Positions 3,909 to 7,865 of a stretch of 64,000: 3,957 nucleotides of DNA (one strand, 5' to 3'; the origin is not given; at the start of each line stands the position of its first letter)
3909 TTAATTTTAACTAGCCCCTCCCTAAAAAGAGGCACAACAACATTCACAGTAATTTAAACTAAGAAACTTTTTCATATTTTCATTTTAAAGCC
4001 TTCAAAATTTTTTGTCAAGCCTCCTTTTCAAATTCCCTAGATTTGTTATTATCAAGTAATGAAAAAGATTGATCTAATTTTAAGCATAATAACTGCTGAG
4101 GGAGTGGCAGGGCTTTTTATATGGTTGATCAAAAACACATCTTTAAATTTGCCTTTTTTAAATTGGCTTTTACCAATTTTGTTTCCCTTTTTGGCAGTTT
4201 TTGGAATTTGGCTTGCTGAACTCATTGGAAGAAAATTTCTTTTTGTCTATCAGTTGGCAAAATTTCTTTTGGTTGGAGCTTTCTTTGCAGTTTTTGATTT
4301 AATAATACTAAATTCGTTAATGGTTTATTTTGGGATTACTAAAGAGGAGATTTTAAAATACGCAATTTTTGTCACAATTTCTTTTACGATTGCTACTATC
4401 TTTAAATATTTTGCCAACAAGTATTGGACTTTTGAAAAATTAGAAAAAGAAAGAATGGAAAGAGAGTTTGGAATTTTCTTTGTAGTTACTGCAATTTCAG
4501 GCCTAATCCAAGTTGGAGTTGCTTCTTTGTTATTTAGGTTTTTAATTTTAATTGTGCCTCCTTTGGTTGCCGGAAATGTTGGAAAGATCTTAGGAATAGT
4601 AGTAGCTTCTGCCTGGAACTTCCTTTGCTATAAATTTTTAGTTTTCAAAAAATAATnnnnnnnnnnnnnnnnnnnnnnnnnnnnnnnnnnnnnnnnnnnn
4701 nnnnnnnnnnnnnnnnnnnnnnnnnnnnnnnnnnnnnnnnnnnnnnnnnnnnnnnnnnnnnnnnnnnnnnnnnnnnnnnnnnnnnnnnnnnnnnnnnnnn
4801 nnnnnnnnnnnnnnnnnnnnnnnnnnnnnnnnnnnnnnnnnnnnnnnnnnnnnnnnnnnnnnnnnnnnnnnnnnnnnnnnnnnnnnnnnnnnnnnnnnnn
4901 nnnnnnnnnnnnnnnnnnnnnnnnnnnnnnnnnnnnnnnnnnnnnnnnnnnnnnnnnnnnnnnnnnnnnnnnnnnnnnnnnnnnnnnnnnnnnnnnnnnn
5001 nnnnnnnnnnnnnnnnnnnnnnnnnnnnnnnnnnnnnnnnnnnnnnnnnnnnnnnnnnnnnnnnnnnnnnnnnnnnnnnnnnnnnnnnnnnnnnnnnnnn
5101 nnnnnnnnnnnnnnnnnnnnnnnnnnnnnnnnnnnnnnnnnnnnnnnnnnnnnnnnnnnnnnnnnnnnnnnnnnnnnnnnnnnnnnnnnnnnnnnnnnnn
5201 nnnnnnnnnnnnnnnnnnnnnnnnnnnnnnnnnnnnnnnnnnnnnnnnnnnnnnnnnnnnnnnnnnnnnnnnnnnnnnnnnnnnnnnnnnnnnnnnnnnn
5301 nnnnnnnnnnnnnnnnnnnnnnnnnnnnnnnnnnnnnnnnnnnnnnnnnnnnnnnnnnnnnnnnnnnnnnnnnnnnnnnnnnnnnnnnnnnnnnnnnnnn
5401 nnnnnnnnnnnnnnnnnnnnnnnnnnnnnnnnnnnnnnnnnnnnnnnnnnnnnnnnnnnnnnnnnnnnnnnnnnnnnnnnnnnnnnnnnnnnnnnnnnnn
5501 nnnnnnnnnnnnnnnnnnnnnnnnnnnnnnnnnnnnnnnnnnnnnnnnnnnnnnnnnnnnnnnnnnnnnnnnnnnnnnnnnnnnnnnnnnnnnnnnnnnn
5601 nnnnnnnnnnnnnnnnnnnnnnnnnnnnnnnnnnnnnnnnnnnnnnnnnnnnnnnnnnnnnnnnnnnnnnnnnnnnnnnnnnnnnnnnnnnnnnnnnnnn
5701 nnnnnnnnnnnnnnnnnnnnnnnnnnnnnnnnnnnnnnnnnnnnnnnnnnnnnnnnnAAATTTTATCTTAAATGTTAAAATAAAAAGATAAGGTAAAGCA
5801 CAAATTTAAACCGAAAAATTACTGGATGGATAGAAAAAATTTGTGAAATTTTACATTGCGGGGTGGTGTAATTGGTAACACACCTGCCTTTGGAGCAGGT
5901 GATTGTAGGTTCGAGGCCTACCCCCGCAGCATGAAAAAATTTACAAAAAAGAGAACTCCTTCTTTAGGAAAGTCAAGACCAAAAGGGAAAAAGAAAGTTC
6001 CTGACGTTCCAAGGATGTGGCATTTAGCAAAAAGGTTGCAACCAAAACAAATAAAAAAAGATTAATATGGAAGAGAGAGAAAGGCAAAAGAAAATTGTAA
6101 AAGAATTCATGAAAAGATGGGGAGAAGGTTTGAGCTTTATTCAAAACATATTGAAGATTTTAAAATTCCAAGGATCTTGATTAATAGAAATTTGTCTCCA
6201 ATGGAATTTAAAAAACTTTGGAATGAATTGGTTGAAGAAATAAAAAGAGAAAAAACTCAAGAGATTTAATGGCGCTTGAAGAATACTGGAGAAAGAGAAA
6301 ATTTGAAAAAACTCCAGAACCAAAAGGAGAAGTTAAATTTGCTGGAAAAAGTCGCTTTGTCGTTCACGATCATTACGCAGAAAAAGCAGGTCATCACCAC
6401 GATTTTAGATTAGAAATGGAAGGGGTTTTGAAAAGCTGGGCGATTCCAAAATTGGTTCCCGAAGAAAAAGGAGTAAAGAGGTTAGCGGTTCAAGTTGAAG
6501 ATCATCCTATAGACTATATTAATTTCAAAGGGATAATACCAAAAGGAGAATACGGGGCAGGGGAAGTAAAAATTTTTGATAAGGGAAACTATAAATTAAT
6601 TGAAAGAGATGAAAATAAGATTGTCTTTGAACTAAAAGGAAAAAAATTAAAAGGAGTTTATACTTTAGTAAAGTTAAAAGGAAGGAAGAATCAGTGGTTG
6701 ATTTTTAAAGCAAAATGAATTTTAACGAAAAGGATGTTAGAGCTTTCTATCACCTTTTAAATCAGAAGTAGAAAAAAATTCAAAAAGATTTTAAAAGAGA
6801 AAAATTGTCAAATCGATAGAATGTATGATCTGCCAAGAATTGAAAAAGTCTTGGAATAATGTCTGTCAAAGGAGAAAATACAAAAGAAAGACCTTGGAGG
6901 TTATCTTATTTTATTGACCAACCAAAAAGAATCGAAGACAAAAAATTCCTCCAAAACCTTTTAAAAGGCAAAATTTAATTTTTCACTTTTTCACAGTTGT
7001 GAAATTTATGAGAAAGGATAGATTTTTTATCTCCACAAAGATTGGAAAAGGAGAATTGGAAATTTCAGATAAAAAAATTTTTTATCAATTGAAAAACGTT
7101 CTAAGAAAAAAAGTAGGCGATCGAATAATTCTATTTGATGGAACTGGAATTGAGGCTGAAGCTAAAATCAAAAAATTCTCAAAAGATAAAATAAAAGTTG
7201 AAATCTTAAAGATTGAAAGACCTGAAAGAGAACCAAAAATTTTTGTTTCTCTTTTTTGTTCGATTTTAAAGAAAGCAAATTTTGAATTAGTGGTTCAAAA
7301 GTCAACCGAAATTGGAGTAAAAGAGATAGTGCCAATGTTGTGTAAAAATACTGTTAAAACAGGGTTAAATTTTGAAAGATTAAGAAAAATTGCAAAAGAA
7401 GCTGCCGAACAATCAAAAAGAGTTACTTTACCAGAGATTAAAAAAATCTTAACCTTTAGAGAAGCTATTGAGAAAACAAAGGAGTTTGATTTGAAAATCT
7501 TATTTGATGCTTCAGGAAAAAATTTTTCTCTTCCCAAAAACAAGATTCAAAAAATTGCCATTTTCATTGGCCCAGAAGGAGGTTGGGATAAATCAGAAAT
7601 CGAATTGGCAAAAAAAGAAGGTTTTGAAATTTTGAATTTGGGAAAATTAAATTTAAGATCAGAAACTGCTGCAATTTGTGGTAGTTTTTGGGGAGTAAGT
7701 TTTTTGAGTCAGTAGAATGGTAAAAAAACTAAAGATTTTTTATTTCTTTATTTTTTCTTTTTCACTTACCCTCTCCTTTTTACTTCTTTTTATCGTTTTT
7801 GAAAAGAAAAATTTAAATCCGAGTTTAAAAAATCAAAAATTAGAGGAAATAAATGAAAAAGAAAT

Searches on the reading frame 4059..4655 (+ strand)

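Call 19: search_protein_families(library=pfam, proteins=[window:4059-4655:+])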
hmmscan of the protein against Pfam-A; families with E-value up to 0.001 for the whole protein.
window:4059-4655:+ (198 aa): 1 family
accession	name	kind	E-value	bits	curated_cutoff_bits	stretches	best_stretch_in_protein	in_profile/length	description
PF04138.20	GtrA_DPMS_TM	-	1e-16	61.6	26.1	1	68-196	1-117/117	GtrA/DPMS, transmembrane domain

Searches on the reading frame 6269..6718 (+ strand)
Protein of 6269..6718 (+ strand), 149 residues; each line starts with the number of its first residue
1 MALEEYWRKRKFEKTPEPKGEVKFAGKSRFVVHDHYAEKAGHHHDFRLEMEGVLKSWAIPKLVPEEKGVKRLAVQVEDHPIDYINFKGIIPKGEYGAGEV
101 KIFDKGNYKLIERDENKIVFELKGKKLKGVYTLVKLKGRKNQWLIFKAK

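Call 19: search_protein_families(library=pfam, proteins=[window:6269-6718:+])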
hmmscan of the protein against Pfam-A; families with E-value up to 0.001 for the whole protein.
window:6269-6718:+ (149 aa): 1 family
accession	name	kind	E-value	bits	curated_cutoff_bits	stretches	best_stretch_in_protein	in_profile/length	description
PF13298.12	LigD_N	-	5.2e-35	120.3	31.1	1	33-135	1-107/107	DNA Ligase D 3'-phosphoesterase domain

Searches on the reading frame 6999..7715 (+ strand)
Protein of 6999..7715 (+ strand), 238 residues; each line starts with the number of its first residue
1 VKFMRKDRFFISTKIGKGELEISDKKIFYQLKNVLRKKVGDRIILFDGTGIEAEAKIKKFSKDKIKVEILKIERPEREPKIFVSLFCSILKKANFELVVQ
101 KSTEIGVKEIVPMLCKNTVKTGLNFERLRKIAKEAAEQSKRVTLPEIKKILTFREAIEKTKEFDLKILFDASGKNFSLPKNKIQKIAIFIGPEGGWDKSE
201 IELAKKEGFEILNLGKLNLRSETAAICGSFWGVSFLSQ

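Call 19: search_protein_families(library=pfam, proteins=[window:6999-7715:+])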
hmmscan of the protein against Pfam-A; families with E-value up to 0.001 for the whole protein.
window:6999-7715:+ (238 aa): 2 families
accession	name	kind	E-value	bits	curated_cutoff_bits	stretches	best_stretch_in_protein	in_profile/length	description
PF04452.19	Methyltrans_RNA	-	2.1e-42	144.9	23.9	1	80-226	4-158/165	RNA methyltransferase domain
PF20260.4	PUA_4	-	1.3e-10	41.6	23.9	1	31-70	9-48/48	RNA methyltransferase PUA domain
